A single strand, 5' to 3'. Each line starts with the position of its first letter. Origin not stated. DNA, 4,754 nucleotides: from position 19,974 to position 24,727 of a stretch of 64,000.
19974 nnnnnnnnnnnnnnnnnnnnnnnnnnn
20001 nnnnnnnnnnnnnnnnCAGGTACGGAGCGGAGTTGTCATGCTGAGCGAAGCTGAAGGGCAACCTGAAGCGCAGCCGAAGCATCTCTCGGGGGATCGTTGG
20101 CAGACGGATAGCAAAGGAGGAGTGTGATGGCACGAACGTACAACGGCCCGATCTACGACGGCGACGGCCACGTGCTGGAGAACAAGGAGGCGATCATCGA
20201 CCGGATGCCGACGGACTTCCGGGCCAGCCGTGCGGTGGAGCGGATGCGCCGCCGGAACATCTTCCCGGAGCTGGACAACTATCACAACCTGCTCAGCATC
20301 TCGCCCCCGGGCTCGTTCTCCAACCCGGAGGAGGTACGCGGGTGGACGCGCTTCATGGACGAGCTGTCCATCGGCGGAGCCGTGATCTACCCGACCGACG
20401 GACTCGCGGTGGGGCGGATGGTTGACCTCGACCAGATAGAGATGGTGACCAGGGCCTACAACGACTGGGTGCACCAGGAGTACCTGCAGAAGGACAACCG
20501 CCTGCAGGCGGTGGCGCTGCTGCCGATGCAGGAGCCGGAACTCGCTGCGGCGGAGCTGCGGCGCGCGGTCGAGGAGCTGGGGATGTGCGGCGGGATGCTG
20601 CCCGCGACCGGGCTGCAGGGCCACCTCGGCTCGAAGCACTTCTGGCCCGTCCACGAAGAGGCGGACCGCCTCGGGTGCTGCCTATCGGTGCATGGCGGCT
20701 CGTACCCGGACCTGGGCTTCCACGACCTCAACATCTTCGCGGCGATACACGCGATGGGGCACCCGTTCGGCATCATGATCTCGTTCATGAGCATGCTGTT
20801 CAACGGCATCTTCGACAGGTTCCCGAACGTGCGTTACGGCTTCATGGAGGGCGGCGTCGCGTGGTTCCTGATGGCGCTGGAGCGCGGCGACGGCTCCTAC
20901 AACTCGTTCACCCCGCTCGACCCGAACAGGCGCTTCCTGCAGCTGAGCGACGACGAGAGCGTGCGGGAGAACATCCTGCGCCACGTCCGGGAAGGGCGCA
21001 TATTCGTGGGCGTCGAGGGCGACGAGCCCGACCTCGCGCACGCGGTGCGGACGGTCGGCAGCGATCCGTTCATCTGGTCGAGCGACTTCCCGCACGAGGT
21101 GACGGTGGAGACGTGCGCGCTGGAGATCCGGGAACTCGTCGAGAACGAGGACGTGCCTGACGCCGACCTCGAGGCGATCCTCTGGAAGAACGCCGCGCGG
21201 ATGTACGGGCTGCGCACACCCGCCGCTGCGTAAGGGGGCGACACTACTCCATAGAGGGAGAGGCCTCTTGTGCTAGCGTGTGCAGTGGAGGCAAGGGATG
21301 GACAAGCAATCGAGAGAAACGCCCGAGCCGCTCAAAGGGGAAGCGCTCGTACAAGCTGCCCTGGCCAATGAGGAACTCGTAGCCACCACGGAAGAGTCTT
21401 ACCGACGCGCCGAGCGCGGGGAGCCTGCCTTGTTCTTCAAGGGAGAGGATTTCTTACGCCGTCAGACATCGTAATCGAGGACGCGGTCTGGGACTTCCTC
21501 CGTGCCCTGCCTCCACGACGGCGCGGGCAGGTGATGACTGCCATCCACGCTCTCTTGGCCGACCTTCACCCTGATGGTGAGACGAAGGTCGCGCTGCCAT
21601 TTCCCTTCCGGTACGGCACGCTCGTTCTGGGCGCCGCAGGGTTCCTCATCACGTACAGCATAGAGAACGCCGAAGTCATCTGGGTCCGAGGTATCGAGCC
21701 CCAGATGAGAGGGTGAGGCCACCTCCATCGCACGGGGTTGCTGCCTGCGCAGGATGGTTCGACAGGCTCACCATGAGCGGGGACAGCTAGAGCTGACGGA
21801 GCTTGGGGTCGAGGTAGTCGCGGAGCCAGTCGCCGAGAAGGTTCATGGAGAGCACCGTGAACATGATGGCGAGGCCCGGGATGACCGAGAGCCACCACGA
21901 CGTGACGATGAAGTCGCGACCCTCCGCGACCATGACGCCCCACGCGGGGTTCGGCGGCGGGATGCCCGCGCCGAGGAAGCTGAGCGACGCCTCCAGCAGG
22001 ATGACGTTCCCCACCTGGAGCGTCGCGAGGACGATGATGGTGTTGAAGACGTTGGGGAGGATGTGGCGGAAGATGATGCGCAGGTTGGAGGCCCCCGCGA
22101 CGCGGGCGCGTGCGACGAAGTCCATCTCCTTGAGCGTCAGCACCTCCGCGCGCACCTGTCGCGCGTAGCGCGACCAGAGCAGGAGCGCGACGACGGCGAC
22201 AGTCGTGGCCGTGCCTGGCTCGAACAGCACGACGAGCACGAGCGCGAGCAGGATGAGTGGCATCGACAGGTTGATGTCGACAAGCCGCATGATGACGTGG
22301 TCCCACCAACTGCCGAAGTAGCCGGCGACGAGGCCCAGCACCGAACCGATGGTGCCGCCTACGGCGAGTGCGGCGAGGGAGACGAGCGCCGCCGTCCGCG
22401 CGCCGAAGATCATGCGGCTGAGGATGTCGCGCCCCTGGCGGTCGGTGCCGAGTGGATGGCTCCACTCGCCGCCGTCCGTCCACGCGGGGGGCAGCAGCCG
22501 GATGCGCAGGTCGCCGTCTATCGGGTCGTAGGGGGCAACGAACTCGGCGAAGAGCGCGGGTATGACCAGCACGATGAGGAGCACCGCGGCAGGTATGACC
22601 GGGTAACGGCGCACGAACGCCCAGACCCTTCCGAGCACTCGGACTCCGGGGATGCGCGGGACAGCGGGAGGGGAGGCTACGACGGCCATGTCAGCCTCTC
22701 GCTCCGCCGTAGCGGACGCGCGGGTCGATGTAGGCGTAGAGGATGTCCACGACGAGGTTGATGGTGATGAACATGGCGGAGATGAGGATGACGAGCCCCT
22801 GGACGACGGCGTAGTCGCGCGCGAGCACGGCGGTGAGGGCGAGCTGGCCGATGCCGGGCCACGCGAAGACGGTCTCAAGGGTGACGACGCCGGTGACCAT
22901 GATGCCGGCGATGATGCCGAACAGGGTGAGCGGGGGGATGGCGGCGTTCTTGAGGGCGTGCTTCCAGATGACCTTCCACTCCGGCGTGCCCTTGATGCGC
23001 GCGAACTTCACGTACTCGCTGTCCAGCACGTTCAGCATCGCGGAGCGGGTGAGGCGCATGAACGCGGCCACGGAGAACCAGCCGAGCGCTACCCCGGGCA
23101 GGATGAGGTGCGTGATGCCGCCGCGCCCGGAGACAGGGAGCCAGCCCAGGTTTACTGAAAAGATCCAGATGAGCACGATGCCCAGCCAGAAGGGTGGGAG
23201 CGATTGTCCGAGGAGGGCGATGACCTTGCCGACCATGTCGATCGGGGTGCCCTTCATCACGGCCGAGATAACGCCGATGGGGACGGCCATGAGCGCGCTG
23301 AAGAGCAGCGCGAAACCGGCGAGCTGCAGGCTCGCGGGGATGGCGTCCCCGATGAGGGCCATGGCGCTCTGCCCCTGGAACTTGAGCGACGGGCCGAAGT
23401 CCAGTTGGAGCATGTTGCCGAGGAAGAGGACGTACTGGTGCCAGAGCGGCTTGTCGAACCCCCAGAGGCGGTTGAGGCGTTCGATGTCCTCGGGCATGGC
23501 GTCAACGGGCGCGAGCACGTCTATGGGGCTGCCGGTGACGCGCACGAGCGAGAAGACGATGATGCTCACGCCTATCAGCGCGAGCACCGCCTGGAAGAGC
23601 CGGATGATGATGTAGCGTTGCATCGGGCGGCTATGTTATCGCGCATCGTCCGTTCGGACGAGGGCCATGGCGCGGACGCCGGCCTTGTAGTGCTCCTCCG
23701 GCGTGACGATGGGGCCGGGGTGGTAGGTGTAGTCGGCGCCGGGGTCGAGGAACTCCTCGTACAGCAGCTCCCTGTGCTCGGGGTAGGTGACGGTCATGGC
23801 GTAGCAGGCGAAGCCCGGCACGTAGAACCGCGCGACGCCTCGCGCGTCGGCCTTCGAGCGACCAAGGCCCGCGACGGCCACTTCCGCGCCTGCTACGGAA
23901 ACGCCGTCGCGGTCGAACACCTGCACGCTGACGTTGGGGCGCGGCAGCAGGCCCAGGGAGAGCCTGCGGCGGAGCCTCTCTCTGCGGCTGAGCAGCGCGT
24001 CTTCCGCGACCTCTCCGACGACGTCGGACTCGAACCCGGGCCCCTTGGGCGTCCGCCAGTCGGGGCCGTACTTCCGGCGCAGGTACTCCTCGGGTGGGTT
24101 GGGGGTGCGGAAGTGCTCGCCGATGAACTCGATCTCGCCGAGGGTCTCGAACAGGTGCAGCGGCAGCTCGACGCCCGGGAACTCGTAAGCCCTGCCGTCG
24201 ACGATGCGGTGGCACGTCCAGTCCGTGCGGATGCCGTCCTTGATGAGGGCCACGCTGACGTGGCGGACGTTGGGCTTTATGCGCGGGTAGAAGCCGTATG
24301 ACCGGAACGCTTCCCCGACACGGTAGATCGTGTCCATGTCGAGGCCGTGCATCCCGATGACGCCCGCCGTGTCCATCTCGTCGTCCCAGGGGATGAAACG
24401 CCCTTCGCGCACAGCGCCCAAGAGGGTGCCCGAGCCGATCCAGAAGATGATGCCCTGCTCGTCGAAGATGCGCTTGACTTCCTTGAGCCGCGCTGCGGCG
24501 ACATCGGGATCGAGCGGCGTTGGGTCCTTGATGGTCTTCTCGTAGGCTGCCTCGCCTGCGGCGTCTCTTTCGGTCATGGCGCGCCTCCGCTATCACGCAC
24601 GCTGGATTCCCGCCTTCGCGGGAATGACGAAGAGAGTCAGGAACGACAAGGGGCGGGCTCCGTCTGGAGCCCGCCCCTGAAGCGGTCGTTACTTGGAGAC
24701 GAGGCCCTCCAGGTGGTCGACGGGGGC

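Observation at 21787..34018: Peptide-type ABC importer split across divergent operons, with its ATPase genes embedded among four Rieske oxygenase genes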

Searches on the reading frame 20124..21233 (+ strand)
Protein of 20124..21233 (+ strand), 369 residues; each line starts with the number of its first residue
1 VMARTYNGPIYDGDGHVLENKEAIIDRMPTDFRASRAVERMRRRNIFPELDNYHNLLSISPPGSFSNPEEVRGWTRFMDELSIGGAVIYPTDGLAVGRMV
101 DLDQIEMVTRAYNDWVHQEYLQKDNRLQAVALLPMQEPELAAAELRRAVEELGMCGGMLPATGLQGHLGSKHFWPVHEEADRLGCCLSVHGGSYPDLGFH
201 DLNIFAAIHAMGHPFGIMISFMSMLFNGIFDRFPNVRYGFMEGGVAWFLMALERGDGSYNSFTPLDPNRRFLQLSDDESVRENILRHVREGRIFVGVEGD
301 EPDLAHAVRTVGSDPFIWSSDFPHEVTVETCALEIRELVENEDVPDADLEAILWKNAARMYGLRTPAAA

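Call 5: search_protein_families(library=pfam, proteins=[window:20124-21233:+])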
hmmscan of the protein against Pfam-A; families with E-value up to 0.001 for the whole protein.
window:20124-21233:+ (369 aa): 1 family
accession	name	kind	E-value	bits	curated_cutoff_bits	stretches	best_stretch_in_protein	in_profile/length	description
PF04909.20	Amidohydro_2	-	5.5e-30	105.6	26.4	1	69-363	19-289/289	Amidohydrolase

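Call 62: search_solved_structures(query=window:20124-21233:+, max_evalue=0.00001)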
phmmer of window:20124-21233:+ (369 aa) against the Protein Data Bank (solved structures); distinct sequences matched with E-value up to 0.00001: 28.
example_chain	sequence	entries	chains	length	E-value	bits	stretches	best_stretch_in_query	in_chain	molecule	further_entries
6omp_A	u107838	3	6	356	1.5e-17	66.7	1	14-327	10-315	PtmU3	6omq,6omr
6m1w_B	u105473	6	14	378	6.1e-17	64.7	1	97-324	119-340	Amidohydrolase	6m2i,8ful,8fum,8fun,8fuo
8sm8_G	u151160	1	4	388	4.1e-16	62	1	108-364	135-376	Putative amidohydrolase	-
8sm9_F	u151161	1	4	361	6.6e-16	61.3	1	110-267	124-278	Amidohydrolase 2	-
3s4t_A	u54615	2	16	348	9.3e-15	57.5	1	75-364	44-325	Amidohydrolase 2 | Gamma-resorcylate decarboxylase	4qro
8sm6_A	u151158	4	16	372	6.1e-14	54.9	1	95-325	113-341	Amidohydrolase family protein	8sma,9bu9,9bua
4ign_A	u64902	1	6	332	2.1e-13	53.1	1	123-247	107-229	2-amino-3-carboxymuconate-6-semialdehyde decarboxylase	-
4igm_A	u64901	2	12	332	2.1e-13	53.1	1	123-247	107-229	2-amino-3-carboxymuconate-6-semialdehyde decarboxylase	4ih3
4ofc_A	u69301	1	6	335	2.1e-13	53.1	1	123-247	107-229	2-amino-3-carboxymuconate-6-semialdehyde decarboxylase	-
2wm1_A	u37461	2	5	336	2.1e-13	53.1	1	123-247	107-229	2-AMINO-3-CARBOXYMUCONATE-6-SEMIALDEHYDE DECARBOXYLASE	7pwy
8sm7_A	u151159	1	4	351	2.3e-13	52.9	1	100-267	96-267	Amidohydrolase 2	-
6m2i_A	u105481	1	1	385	1.2e-10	44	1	109-327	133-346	Amidohydrolase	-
6m1w_A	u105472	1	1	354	1.2e-10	44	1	109-326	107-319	Amidohydrolase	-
8ful_A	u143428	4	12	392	1.3e-10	43.9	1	109-327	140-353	Amidohydrolase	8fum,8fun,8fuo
4icm_A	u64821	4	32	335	3e-10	42.7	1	98-361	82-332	5-carboxyvanillate decarboxylase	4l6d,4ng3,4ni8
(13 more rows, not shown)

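Call 73: search_protein_families(library=ncbifam, proteins=[window:20124-21233:+], max_evalue=0.00001)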
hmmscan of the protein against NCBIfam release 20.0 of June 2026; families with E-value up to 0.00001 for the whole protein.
window:20124-21233:+ (369 aa): 0 families

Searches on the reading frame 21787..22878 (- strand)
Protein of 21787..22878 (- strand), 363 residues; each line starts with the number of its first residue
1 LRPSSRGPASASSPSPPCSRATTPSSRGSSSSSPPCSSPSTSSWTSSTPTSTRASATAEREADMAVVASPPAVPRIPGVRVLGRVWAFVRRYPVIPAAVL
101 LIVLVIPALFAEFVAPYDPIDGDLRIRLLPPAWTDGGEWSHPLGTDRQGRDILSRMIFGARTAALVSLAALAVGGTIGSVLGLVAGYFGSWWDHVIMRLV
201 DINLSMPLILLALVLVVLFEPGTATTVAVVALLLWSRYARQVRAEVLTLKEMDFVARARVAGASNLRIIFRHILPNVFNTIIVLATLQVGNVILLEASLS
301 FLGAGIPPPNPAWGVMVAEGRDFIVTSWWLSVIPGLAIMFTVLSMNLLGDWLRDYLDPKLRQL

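Call 3: search_protein_families(library=pfam, proteins=[window:21787-22878:-])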
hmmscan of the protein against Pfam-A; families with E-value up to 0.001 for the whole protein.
window:21787-22878:- (363 aa): 2 families
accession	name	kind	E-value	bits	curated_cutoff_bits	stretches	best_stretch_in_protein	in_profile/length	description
PF00528.27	BPD_transp_1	-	1.2e-31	110.3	26.4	1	178-362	1-184/184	Binding-protein-dependent transport system inner membrane component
PF12911.12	OppC_N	-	0.00015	22.1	23.9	1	97-131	19-53/53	N-terminal TM domain of oligopeptide transport permease C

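Call 4: search_protein_families(library=ncbifam, proteins=[window:21787-22878:-])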
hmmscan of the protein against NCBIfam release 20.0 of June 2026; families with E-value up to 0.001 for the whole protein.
window:21787-22878:- (363 aa): 22 families
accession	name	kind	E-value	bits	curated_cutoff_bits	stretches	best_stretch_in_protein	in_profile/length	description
NF045474.1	Opp2C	equivalog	2.2e-80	269.7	300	1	116-357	1-236/236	nickel transporter permease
NF045476.1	Opp4C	equivalog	3.4e-78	262.7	350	1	90-359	12-278/278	oligopeptide ABC transporter permease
TIGR02790.1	nickel_nikC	equivalog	4.9e-78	262.3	358.45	1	97-357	4-258/258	nickel ABC transporter permease subunit NikC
NF045473.1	Opp1C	equivalog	1.1e-74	251.2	350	1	97-360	10-267/267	nickel/cobalt ABC transporter permease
NF008160.0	PRK10913.1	equivalog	3.7e-74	249.8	483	1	83-362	20-300/300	dipeptide ABC transporter permease DppC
NF007738.0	PRK10417.1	equivalog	1e-70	238.4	335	1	89-361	6-272/277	nickel ABC transporter permease subunit NikC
NF011662.0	PRK15082.1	equivalog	1.1e-69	235.2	484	1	86-361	30-301/303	glutathione ABC transporter permease GsiD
NF007376.0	PRK09881.1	equivalog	2.4e-62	210.6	434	1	84-360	23-293/298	D,D-dipeptide ABC transporter permease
NF047573.1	opine_perm_CntC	exception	4.1e-57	193.6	440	1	98-360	15-271/271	staphylopine uptake ABC transporter permease subunit CntC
NF045475.1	Opp3C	equivalog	9.4e-50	169.6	450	1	141-361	108-328/328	oligopeptide ABC transporter permease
NF011935.0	PRK15406.1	equivalog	1.2e-48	166.4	433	1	93-361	38-302/302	oligopeptide ABC transporter permease OppC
NF011691.0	PRK15111.1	equivalog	3.9e-41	141.6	379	1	101-354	36-289/296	putrescine export ABC transporter permease SapC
NF043080.1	MMSYN1_0166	equivalog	2.4e-33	115.4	370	1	88-360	34-305/307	oligopeptide ABC transporter permease OppC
NF011596.0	PRK15021.1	subfamily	1.5e-26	93.2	439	1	142-359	122-338/341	microcin C ABC transporter permease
NF045470.1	Opp2B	equivalog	1.1e-11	44.5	350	1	148-361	79-300/300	nickel ABC transporter permease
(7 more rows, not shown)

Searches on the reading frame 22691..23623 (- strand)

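Call 3: search_protein_families(library=pfam, proteins=[window:22691-23623:-])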
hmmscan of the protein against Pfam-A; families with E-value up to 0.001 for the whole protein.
window:22691-23623:- (310 aa): 2 families
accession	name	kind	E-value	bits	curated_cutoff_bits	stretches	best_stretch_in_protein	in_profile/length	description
PF00528.27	BPD_transp_1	-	5.1e-46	157.2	26.4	1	113-304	1-183/184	Binding-protein-dependent transport system inner membrane component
PF19300.4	BPD_transp_1_N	-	5.4e-06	27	23.8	1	1-72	1-73/114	Binding-prot-dependent transport system membrane comp, N-term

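Call 4: search_protein_families(library=ncbifam, proteins=[window:22691-23623:-])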
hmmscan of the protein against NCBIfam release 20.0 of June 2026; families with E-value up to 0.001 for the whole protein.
window:22691-23623:- (310 aa): 17 families
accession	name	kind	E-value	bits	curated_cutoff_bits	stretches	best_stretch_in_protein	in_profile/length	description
NF045470.1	Opp2B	equivalog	1e-88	297.4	350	1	8-304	1-300/300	nickel ABC transporter permease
TIGR02789.1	nickel_nikB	equivalog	8.6e-79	265.2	447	1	1-305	1-308/314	nickel ABC transporter permease subunit NikB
NF007677.0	PRK10352.1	equivalog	1.9e-77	260.4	433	1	1-305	1-308/314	nickel ABC transporter permease subunit NikB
NF045469.1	Opp1B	equivalog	9.1e-77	258.6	380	1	1-304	1-307/307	nickel/cobalt ABC transporter permease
NF045471.1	Opp3B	equivalog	8.3e-73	245.5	480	1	1-308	1-307/308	oligopeptide ABC transporter permease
NF011661.0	PRK15081.1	equivalog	1.4e-67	228.4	463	1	1-305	1-305/306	glutathione ABC transporter permease GsiC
NF007008.0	PRK09471.1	equivalog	2.5e-64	217.6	388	1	1-305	1-306/306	oligopeptide ABC transporter permease OppB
NF045472.1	Opp4B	equivalog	8.8e-61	205.9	450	1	1-304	1-319/319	oligopeptide ABC transporter permease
NF008161.0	PRK10914.1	equivalog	1.3e-59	202.1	590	2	170-305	202-337/339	dipeptide ABC transporter permease DppB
NF011690.0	PRK15110.1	equivalog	5.9e-43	147.5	432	2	170-301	180-311/321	putrescine export ABC transporter permease SapB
NF011712.0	PRK15133.1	subfamily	2e-37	129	445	1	44-306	83-362/364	microcin C ABC transporter permease YejB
NF043081.1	MMSYN1_0165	equivalog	3.8e-31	108.5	350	1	65-304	148-385/388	oligopeptide ABC transporter permease OppB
NF045474.1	Opp2C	equivalog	1.2e-07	31.6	300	1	97-233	41-161/236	nickel transporter permease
NF045476.1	Opp4C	equivalog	3.4e-06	26.5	350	1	97-260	78-223/278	oligopeptide ABC transporter permease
NF045473.1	Opp1C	equivalog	4.6e-06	26.2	350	1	94-260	66-213/267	nickel/cobalt ABC transporter permease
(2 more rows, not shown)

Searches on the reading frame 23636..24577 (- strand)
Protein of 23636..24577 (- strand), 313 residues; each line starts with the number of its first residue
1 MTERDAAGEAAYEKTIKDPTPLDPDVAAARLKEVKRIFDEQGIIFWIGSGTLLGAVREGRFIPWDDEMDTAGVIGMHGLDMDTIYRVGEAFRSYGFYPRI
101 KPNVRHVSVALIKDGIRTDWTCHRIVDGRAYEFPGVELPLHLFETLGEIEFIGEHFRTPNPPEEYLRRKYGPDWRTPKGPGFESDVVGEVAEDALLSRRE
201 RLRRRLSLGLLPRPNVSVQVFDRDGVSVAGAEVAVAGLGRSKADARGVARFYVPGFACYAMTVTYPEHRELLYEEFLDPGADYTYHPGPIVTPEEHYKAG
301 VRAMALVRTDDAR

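Call 3: search_protein_families(library=pfam, proteins=[window:23636-24577:-])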
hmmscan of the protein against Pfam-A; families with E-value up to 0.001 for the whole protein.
window:23636-24577:- (313 aa): 1 family
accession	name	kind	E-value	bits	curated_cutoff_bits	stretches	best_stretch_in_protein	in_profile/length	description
PF04991.19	LicD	-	3.7e-13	50.5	22.6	1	40-69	3-32/227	LicD family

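Call 4: search_protein_families(library=ncbifam, proteins=[window:23636-24577:-])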
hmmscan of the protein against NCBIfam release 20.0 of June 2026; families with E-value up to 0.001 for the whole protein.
window:23636-24577:- (313 aa): 1 family
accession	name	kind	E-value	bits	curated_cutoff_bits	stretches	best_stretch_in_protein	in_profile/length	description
NF045866.1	GGPL_Ptran_Mf1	equivalog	1.7e-13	51.2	225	1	31-70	9-48/240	diacylglycerol cholinephosphotransferase Mf1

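Call 63: search_solved_structures(query=window:23636-24577:-, max_evalue=0.01)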
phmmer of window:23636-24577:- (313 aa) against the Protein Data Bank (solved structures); distinct sequences matched with E-value up to 0.01: 1.
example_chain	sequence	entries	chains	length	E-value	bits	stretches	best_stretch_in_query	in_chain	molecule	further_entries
6kaj_A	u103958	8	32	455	5.9e-06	28.7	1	34-70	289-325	Fukutin-related protein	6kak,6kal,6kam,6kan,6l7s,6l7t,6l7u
